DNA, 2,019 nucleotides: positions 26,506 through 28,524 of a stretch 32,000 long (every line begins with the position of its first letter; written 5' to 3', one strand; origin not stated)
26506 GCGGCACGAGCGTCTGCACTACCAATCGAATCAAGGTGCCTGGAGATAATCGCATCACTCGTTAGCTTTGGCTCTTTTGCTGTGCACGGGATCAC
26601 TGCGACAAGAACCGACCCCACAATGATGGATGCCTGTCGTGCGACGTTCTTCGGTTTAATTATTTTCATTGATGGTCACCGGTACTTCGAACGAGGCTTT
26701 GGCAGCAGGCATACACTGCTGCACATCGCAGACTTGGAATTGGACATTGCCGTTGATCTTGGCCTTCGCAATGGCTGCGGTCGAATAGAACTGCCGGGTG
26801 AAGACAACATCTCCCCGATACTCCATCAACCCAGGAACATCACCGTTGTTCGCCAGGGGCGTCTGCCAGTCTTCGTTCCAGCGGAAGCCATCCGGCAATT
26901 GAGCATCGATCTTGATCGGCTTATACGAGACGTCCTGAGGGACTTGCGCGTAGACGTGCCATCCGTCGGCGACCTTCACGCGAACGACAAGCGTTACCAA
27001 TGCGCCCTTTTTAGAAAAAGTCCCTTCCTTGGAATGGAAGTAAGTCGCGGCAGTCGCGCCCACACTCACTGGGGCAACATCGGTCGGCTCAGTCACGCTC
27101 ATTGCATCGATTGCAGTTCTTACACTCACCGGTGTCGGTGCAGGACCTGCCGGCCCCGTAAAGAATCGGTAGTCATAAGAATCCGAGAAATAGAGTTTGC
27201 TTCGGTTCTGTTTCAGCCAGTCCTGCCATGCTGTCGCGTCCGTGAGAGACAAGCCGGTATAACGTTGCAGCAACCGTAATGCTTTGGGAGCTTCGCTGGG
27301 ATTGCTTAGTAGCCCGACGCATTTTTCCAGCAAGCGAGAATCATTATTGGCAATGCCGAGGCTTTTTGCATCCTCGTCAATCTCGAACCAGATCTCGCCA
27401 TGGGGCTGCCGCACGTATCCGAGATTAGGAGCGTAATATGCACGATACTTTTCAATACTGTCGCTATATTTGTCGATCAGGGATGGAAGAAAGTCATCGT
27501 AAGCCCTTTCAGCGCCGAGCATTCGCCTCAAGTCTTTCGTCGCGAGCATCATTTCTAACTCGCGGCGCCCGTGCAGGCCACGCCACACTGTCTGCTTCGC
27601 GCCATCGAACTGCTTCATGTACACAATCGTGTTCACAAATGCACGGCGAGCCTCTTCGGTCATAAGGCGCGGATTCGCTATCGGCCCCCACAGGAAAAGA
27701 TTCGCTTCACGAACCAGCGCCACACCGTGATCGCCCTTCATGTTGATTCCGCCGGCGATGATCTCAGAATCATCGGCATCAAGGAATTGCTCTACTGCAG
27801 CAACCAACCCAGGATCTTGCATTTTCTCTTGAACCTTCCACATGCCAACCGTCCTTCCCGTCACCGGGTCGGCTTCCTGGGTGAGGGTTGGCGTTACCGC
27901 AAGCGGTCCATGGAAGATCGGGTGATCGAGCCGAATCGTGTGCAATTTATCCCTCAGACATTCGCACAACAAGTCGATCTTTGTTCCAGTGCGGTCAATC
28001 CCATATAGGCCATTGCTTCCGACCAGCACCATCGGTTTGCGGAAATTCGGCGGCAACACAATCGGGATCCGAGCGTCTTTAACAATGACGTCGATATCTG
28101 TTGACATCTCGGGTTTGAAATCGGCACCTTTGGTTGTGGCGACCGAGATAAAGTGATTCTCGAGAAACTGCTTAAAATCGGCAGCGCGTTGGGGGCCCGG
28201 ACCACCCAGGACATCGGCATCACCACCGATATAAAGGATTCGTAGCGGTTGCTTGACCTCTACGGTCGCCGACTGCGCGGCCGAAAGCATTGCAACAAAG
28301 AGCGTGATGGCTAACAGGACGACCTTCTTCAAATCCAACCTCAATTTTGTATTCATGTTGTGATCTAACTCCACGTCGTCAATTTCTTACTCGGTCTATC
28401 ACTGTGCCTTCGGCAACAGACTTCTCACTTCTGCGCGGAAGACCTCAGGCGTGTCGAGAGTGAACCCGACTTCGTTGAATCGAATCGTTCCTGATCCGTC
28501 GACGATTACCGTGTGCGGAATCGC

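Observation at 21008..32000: Tightly packed operon mixing exported peptidases with a complete DsbD-centred reducing pathway, behind an outer-membrane-receptor-like gene: candidate reductive proteolysis / disulfide-rich peptide utilisation locus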

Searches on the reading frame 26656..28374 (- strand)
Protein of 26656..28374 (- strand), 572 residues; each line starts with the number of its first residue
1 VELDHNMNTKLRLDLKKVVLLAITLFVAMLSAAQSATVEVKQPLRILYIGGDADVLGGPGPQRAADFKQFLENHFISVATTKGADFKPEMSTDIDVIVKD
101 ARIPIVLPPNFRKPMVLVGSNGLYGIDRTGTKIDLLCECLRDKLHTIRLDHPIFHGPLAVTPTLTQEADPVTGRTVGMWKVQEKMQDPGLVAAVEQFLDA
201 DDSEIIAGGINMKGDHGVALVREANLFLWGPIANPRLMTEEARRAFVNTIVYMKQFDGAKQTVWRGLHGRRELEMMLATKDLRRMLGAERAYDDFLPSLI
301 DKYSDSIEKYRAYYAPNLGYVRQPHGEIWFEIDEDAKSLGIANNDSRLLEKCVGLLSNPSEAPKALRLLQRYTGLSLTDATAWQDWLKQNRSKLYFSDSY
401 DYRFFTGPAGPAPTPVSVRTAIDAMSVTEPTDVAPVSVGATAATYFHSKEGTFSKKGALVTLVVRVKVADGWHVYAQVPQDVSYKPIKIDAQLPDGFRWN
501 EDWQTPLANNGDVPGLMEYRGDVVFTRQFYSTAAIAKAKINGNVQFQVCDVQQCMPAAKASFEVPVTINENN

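Call 6: search_protein_families(library=pfam, proteins=[window:26656-28374:-], max_evalue=0.01)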
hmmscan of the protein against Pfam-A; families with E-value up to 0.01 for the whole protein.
window:26656-28374:- (572 aa): 1 family
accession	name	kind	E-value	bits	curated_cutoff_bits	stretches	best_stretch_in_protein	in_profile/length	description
PF11412.14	DsbD_N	-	6.6e-08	33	25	1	454-563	14-116/119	Thiol:disulfide interchange protein DsbD, N-terminal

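Call 7: search_protein_families(library=ncbifam, proteins=[window:26656-28374:-], max_evalue=0.01)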
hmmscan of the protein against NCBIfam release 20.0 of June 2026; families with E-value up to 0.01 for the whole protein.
window:26656-28374:- (572 aa): 0 families

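Call 9: find_homologous_proteins(query=window:26659-28356:-)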
Query window:26659-28356:- (566 aa): 55 proteins with E <= 0.001 among 8000 candidates.
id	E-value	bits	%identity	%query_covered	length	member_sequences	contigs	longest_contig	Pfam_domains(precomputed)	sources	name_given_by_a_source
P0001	0.0e+0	1213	92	100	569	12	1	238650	PF11412.15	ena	-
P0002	0.0e+0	1169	89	100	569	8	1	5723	PF11412.15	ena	-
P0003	0.0e+0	1168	89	100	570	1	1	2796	PF11412.15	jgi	jgi:cytochrome c biogenesis DsbD-like protein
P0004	0.0e+0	1147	90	96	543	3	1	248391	PF11412.15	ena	-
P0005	0.0e+0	1116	85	99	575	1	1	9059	PF11412.15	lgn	-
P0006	0.0e+0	1116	86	98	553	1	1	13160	PF11412.15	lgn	-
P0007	0.0e+0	1105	85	99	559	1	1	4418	PF11412.15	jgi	jgi:hypothetical protein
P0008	0.0e+0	1103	84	99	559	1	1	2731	PF11412.15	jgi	-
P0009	0.0e+0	1100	85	99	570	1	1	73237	PF11412.15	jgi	jgi:hypothetical protein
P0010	0.0e+0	1098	86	94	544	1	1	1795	PF11412.15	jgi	jgi:hypothetical protein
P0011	0.0e+0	1097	84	99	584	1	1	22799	PF11412.15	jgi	jgi:hypothetical protein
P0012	0.0e+0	1095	84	99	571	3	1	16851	PF11412.15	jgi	jgi:hypothetical protein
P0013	0.0e+0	1093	84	99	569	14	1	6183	PF11412.15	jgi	jgi:hypothetical protein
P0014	0.0e+0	1089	84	99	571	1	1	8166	PF11412.15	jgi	jgi:hypothetical protein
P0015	0.0e+0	1080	83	100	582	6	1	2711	PF11412.15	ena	-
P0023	6.0e-260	882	70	94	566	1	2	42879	PF11412.15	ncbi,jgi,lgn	jgi:hypothetical protein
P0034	4.3e-134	466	41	98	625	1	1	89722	-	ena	-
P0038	6.9e-129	449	42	97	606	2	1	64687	-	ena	-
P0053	2.8e-54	203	29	95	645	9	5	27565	PF11412.15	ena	-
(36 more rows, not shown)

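Call 11: find_encoding_contigs(protein=P0001, flank=10000, max_places=2)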
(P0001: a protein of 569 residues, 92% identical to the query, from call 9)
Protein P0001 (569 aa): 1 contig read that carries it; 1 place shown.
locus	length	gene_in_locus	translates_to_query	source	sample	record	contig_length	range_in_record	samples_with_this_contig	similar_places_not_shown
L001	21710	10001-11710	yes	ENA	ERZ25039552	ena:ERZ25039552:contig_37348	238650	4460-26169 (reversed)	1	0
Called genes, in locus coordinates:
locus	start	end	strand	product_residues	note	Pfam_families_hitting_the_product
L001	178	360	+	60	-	-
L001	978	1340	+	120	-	PF08281:Sigma70_r4_2, PF04545:Sigma70_r4 (weak)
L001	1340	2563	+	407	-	-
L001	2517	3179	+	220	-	-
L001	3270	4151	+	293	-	PF13620:CarboxypepD_reg, PF07715:Plug (weak), PF25183:OMP_b-brl_4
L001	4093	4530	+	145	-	PF25183:OMP_b-brl_4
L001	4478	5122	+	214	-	PF00593:TonB_dep_Rec_b-barrel (weak), PF25183:OMP_b-brl_4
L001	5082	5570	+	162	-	PF25183:OMP_b-brl_4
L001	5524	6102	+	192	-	PF25183:OMP_b-brl_4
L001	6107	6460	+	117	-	PF25183:OMP_b-brl_4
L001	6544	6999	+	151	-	PF10459:Peptidase_S46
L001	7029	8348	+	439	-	PF10459:Peptidase_S46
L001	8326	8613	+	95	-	PF10459:Peptidase_S46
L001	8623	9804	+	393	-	PF13424:TPR_12 (weak), PF00578:AhpC-TSA, PF08534:Redoxin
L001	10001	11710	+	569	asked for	PF11412:DsbD_N (weak)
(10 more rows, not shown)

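Call 12: find_encoding_contigs(protein=P0023, flank=10000, max_places=2)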
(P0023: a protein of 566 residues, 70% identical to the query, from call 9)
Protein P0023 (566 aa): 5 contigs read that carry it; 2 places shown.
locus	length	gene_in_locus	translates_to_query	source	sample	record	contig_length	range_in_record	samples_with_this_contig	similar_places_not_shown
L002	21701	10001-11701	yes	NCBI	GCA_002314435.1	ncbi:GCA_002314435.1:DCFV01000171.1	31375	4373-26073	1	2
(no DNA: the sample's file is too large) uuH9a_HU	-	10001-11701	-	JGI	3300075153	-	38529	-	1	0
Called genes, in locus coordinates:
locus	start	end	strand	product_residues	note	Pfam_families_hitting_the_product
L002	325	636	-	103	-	PF13817:DDE_Tnp_IS66_C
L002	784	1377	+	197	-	PF04542:Sigma70_r2, PF08281:Sigma70_r4_2, PF13384:HTH_23 (weak), PF04545:Sigma70_r4 (weak)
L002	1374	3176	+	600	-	-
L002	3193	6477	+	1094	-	PF13620:CarboxypepD_reg, PF13715:CarbopepD_reg_2 (faint), PF25183:OMP_b-brl_4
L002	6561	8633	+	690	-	PF10459:Peptidase_S46, PF13365:Trypsin_2 (faint)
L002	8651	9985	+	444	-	PF00578:AhpC-TSA, PF08534:Redoxin, PF00085:Thioredoxin (faint), PF13905:Thioredoxin_8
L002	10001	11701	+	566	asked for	PF11412:DsbD_N (faint)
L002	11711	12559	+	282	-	-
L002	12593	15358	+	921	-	PF00675:Peptidase_M16, PF05193:Peptidase_M16_C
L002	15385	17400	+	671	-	PF11412:DsbD_N, PF02683:DsbD_TM, PF03190:Thioredox_DsbH (weak), PF13899:Thioredoxin_7, PF13098:Thioredoxin_2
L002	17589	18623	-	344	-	PF13592:HTH_33, PF13358:DDE_3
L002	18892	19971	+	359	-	PF12779:WXXGXW (weak)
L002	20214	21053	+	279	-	PF00027:cNMP_binding, PF13545:HTH_Crp_2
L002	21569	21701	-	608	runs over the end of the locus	PF07719:TPR_2 (faint), PF13424:TPR_12 (faint), PF13428:TPR_14 (faint), PF24575:TPR_Slam (faint), PF00515:TPR_1 (faint), PF13371:TPR_9 (weak), PF14559:TPR_19 (weak), PF13432:TPR_16 (weak), +8 more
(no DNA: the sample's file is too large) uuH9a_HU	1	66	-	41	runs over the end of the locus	-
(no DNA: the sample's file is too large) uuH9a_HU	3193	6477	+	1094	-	PF13620:CarboxypepD_reg, PF13715:CarbopepD_reg_2 (faint), PF25183:OMP_b-brl_4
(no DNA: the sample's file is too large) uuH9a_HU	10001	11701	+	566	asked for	PF11412:DsbD_N (faint)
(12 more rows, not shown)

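Call 13: find_encoding_contigs(protein=P0034, flank=10000, max_places=1)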
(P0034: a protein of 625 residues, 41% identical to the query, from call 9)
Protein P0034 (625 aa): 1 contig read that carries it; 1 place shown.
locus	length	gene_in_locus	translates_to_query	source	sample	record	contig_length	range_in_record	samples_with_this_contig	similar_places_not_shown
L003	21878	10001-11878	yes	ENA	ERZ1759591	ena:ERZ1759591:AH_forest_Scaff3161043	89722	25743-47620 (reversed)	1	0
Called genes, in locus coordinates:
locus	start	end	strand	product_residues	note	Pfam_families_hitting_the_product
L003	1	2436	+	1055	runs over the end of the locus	PF01326:PPDK_N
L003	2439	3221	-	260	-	-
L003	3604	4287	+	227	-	PF04542:Sigma70_r2, PF08281:Sigma70_r4_2, PF04545:Sigma70_r4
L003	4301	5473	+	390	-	PF05911:FPP (weak)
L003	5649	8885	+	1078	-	PF13620:CarboxypepD_reg, PF25183:OMP_b-brl_4, PF00593:TonB_dep_Rec_b-barrel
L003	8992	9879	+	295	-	PF11412:DsbD_N (weak)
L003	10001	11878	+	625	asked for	-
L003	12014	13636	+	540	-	PF07719:TPR_2 (faint), PF13181:TPR_8 (faint), PF13428:TPR_14 (faint), PF13431:TPR_17 (faint), PF00578:AhpC-TSA, PF08534:Redoxin, PF13098:Thioredoxin_2 (weak), PF13905:Thioredoxin_8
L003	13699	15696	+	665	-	PF11412:DsbD_N, PF02683:DsbD_TM, PF03190:Thioredox_DsbH (weak), PF13098:Thioredoxin_2, PF13899:Thioredoxin_7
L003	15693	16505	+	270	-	-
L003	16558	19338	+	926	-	PF00675:Peptidase_M16, PF05193:Peptidase_M16_C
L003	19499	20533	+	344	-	PF00291:PALP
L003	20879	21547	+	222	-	PF03449:GreA_GreB_N, PF01272:GreA_GreB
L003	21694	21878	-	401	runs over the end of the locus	PF00108:Thiolase_N, PF00109:ketoacyl-synt (weak), PF02803:Thiolase_C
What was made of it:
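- Same set in a different order at 41% identity (call 13).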

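Call 14: find_encoding_contigs(protein=P0038, flank=10000, max_places=1)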
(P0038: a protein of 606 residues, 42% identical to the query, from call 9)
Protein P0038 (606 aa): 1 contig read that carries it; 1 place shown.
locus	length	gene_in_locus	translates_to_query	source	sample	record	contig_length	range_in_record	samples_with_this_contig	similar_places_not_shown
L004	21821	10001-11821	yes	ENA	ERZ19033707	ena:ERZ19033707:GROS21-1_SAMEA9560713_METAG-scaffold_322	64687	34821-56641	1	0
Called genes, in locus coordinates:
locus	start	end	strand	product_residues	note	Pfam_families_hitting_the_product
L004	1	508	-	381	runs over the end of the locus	PF01757:Acyl_transf_3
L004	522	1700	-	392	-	PF13472:Lipase_GDSL_2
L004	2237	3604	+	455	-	-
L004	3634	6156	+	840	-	PF12733:Cadherin-like, PF03160:Calx-beta, PF17957:Big_7 (weak), PF18998:Flg_new_2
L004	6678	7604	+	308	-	PF01261:AP_endonuc_2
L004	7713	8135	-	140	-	-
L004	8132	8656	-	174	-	PF07638:Sigma70_ECF, PF04542:Sigma70_r2, PF08281:Sigma70_r4_2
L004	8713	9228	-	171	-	-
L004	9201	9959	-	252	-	-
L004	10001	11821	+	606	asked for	-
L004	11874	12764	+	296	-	PF00255:GSHPx (faint), PF00578:AhpC-TSA, PF08534:Redoxin, PF00085:Thioredoxin, PF13098:Thioredoxin_2, PF13905:Thioredoxin_8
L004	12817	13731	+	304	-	PF08534:Redoxin (faint)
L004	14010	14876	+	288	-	PF00756:Esterase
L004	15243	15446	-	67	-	-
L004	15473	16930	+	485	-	PF15892:BNR_4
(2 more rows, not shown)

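Call 15: find_encoding_contigs(protein=P0053, flank=10000, max_places=2)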
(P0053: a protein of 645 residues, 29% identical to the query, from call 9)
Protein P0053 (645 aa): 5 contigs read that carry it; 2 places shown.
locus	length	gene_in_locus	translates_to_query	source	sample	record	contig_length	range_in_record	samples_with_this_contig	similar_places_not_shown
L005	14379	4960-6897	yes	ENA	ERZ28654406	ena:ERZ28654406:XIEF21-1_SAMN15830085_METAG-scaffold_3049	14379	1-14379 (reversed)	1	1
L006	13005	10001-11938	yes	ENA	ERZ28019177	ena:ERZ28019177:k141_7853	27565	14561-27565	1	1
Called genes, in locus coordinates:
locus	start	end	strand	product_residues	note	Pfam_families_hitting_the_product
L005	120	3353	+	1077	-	PF13620:CarboxypepD_reg, PF13715:CarbopepD_reg_2, PF07715:Plug, PF00593:TonB_dep_Rec_b-barrel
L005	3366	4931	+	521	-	PF14322:SusD-like_3, PF07980:SusD_RagB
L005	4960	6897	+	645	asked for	PF11412:DsbD_N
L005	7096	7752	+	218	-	PF12099:DUF3575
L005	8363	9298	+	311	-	PF00892:EamA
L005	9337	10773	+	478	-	PF03553:Na_H_antiporter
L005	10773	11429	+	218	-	PF00702:Hydrolase, PF12710:HAD, PF13419:HAD_2, PF13242:Hydrolase_like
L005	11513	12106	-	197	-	PF02075:RuvC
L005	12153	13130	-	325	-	PF14289:DUF4369, PF00578:AhpC-TSA, PF08534:Redoxin, PF00085:Thioredoxin (weak), PF13905:Thioredoxin_8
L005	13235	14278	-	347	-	PF14289:DUF4369, PF00578:AhpC-TSA, PF08534:Redoxin, PF00085:Thioredoxin, PF13905:Thioredoxin_8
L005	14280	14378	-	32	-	?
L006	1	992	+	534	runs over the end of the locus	PF02838:Glyco_hydro_20b, PF00728:Glyco_hydro_20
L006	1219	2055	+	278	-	PF00800:PDT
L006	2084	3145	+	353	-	PF00793:DAHP_synth_1, PF01817:CM_2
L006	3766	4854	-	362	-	PF14289:DUF4369, PF00578:AhpC-TSA, PF08534:Redoxin, PF00085:Thioredoxin, PF13098:Thioredoxin_2, PF13905:Thioredoxin_8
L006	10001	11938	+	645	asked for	PF11412:DsbD_N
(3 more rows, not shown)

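Call 24: find_related_loci(query=A1, collection=genome_contigs, flank=10000)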
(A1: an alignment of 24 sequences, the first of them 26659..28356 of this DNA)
Query A1 (566 aa) in genome_contigs; peptide patterns used: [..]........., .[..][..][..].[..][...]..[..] (x = any residue, [..] = any of these).
211 stretches matched a pattern; 95 encode a relative of the query (tblastn E <= 1e-3); the best 80 are kept; 80 distinct loci.
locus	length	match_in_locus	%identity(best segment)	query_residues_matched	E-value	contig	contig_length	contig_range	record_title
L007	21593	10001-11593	70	35-565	0e+0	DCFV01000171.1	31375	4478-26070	MAG TPA_asm: Acidobacteriaceae bacterium UBA1795 UBA1795_contig_8080, whole genome shotgun sequence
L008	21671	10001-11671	84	9-566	0e+0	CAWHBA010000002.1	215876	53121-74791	MAG: uncultured Acidobacteriaceae bacterium isolate MFD04967.bin.2.159 genome assembly, contig: contig_13478, whole geno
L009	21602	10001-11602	40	17-550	3e-126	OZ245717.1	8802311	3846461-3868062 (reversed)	MAG: Gemmataceae bacterium isolate a1969a84-6968-4215-8892-50c3549db43c genome assembly, chromosome: 1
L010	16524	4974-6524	43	20-524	1e-123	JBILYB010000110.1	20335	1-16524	MAG: Prosthecobacter sp. isolate ME2018-11-08GD_3300042940_group8_bin26 Rohwer_bin2789_scaffold_1806_c2, whole genome sh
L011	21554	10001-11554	36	26-562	6e-95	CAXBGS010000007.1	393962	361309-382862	MAG TPA_asm: uncultured Pirellulaceae bacterium isolate ERR2762111_binner123_Refined_21 genome assembly, contig: ERZ3422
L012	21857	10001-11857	30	14-560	6e-78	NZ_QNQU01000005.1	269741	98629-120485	Pedobacter miscanthi strain RS10 Scaffold5, whole genome shotgun sequence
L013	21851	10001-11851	31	9-558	1e-77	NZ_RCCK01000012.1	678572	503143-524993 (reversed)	Pedobacter alluvionis strain DSM 19624 Ga0111684_103, whole genome shotgun sequence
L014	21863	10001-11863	30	9-558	1e-76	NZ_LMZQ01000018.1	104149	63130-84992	Pedobacter ginsenosidimutans strain KACC 14530 contig18, whole genome shotgun sequence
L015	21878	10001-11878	30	3-558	4e-76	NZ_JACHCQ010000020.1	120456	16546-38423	Pedobacter sp. AK013 Ga0401613_20, whole genome shotgun sequence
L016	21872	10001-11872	30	6-558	4e-76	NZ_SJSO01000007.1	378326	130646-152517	Pedobacter psychrodurus strain RP-3-21 contig7, whole genome shotgun sequence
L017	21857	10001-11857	30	11-558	1e-75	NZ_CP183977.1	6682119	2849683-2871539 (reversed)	Pedobacter sp. R-06 chromosome, complete genome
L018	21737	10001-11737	31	37-558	3e-75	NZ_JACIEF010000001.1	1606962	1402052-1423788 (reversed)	Pedobacter zeae strain DSM 100774 Ga0373260_01, whole genome shotgun sequence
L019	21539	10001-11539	32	48-562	3e-75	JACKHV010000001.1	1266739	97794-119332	MAG: Planctomycetota bacterium isolate HK-STAS-PLAN-27 HK-STAS-PLAN-27_1, whole genome shotgun sequence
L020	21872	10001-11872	30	11-560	3e-74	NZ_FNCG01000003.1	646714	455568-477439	Mucilaginibacter gossypii strain Gh-67, whole genome shotgun sequence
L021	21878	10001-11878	30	8-560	2e-74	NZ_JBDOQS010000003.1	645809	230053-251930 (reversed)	Mucilaginibacter sp. CAU 1740 contig3, whole genome shotgun sequence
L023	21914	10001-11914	31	1-560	4e-73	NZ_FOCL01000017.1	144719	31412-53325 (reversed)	Mucilaginibacter gossypiicola strain Gh-48, whole genome shotgun sequence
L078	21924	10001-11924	28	12-550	6e-45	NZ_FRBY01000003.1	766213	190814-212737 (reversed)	Flavobacterium saccharophilum strain DSM 1811, whole genome shotgun sequence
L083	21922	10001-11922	28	13-558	1e-43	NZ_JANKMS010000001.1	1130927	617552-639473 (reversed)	Flavobacterium panacis strain DCY106 NODE_1_length_1130927_cov_80.336297, whole genome shotgun sequence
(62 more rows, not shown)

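Call 29: predict_structure(alignment_id=A1)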
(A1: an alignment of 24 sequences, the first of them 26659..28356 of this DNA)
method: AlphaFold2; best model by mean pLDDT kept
length: 566 residues; sequences in the alignment: 24
mean_pLDDT: 88.6   pTM: 0.84
mean pLDDT of the five models: 88.6, 87.1, 86.3, 85.4, 83.6
residues with pLDDT >= 90: 346; 70-90: 174; 50-70: 36; < 50: 10
segments of 3 or more residues with pLDDT < 50: 24-31
pLDDT, mean of each block of 10 residues (from residue 1): 62 75 46 83 79 78 97 94 95 90 91 89 84 90 95 95 84 91 89 93 81 95 93 97 98 90 87 73 66 86 93 92 92 97 97 96 96 94 95 93 89 86 92 90 70 95 96 88 95 95 89 96 93 95 93 94 74
secondary structure, 60 per line:
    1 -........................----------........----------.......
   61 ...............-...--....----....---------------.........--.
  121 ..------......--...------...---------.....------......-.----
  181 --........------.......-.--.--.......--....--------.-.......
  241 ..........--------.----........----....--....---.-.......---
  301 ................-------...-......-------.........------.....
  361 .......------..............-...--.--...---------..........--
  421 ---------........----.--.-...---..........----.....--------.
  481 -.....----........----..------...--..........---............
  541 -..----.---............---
elements in order: H2-25 E36-43 H54-68 E69-75 H82-85 E90-93 E109-112 H113-117 E129-134 E137-139 E158-162 E169-174 E183-187 E197-203 E211-217 E220-223 H234-250 H264-271 H276-279 H282-285 H291-297 H301-314 E324-326 H328-333 H341-349 H356-367 H374-387 E389-391 E397-399 H409-418 E430-437 E447-449 E453-462 E467-471 E482-486 E491-498 E511-513 E516-525 E529-540 E552-563
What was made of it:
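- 26656..28356 (-): "D": 566-aa exported protein of an unnamed family. It has a class-I glutamine-amidotransferase/ThuA-like fold, a helical region, and a C-terminal DsbD-alpha-like domain with a Cx4C pair. AlphaFold2 pLDDT 88.6 (call 29).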

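Call 32: fold_search(model_id=the predicted structure, library=pdb)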
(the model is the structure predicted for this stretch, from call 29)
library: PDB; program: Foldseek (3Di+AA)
matches with E <= 10: 1570; with E <= 0.001: 70
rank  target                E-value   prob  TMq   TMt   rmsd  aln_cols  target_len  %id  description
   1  6dnv_A                8.8e-06  1.00  0.13  0.51   4.0       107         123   18  Crystal Structure of Neisseria meningitidis DsbD n-terminal domain in the reduced form (released 2018-09-12)
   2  6dps_F                1.0e-05  1.00  0.14  0.53   4.1       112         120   18  Crystal Structure of Neisseria meningitidis DsbD n-terminal domain in the oxidised form (released 2018-09-12)
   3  1jzd_C                1.0e-05  1.00  0.13  0.51   4.1       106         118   19  DsbC-DsbDalpha complex (released 2003-03-08)
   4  1l6p                  1.2e-05  1.00  0.13  0.48   4.2       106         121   21  N-terminal of DsbD (residues 20-144) from E. coli. (released 2002-06-12)
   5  6dps_A                1.5e-05  1.00  0.14  0.56   3.5       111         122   15  Crystal Structure of Neisseria meningitidis DsbD n-terminal domain in the oxidised form (released 2018-09-12)
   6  3pfu                  1.6e-05  1.00  0.14  0.57   3.9       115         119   18  N-terminal domain of Thiol:disulfide interchange protein DsbD in its reduced form (released 2011-05-04)
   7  1jpe                  1.7e-05  1.00  0.14  0.53   4.4       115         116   21  Crystal structure of DsbD-alpha; the N-terminal domain of DsbD (released 2002-09-25)
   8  1vrs_C                1.9e-05  1.00  0.13  0.56   3.6       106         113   17  Crystal structure of the disulfide-linked complex between the N-terminal and C-terminal domain of the electron transfe (released 2005-07-12)
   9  1vrs_B                1.9e-05  1.00  0.14  0.50   4.3       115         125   20  Crystal structure of the disulfide-linked complex between the N-terminal and C-terminal domain of the electron transfe (released 2005-07-12)
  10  6dnv_B                2.0e-05  1.00  0.14  0.54   3.8       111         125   17  Crystal Structure of Neisseria meningitidis DsbD n-terminal domain in the reduced form (released 2018-09-12)
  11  6dps_E                2.3e-05  1.00  0.13  0.51   4.2       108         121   18  Crystal Structure of Neisseria meningitidis DsbD n-terminal domain in the oxidised form (released 2018-09-12)
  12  6dps_C                2.5e-05  1.00  0.13  0.50   4.7       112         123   18  Crystal Structure of Neisseria meningitidis DsbD n-terminal domain in the oxidised form (released 2018-09-12)
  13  1vrs_A                3.2e-05  1.00  0.14  0.53   4.1       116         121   19  Crystal structure of the disulfide-linked complex between the N-terminal and C-terminal domain of the electron transfe (released 2005-07-12)
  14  2k0r_MODEL_1_A        3.2e-05  1.00  0.13  0.47   4.5       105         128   17  Solution structure of the C103S mutant of the N-terminal Domain of DsbD from Neisseria meningitidis (released 2008-11-11)
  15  1gyv                  4.1e-05  1.00  0.15  0.57   5.8       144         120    7  Gamma-adaptin appendage domain from clathrin adaptor AP1, L762E mutant (released 2002-08-22)
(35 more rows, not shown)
